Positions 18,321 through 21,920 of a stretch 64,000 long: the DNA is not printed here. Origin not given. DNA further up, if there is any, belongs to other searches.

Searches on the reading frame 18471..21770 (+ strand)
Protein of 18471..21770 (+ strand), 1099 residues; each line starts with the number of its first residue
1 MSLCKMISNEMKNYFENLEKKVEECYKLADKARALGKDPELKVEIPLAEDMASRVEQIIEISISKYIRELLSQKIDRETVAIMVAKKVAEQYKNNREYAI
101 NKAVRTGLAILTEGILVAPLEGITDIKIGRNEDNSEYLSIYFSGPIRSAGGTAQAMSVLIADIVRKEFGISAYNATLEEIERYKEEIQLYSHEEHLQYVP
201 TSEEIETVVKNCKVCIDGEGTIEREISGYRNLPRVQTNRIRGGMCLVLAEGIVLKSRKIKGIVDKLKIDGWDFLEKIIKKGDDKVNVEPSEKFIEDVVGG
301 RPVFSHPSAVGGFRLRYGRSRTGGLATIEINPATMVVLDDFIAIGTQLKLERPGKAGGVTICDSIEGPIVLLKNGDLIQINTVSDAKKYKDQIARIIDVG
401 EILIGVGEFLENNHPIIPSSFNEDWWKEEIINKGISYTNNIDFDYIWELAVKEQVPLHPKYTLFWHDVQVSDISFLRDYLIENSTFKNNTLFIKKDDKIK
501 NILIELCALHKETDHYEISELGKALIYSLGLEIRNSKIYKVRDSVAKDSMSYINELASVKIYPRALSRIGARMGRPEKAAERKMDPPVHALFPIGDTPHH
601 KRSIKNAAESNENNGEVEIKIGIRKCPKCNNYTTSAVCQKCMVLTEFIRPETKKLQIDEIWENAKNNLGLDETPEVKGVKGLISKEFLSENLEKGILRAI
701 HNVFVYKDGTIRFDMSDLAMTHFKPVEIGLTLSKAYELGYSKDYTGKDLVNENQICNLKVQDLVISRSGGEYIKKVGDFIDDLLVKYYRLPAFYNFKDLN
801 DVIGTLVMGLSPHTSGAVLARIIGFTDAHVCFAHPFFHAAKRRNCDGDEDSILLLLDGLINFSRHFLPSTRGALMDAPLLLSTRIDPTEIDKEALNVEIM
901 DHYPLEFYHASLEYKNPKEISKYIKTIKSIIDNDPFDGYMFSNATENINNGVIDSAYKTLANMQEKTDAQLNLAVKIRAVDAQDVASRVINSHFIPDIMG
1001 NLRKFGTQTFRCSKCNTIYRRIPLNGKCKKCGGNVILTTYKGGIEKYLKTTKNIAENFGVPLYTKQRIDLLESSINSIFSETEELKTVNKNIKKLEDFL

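Call 75: search_protein_families(library=pfam, proteins=[window:18471-21770:+], max_evalue=0.001)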
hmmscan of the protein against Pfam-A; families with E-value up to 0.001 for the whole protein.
window:18471-21770:+ (1099 aa): 4 families
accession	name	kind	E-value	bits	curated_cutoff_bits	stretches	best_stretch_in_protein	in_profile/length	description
PF24844.1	PolC_DP2_central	-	2.2e-136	455.1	24.3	1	282-651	3-363/372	DNA polymerase II large subunit DP2, central domain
PF24846.1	PolC_DP2_cat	-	4.9e-134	446.4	24.3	1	672-966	4-299/299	DNA polymerase II large subunit DP2, catalytic domain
PF03833.19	PolC_DP2_N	-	4e-113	377.5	24.3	1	13-279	1-270/271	DNA polymerase II large subunit DP2, N-terminal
PF22912.2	zf-DPOE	-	8.7e-06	26.2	21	1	1007-1061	2-54/58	Zinc finger domain of DNA polymerase-epsilon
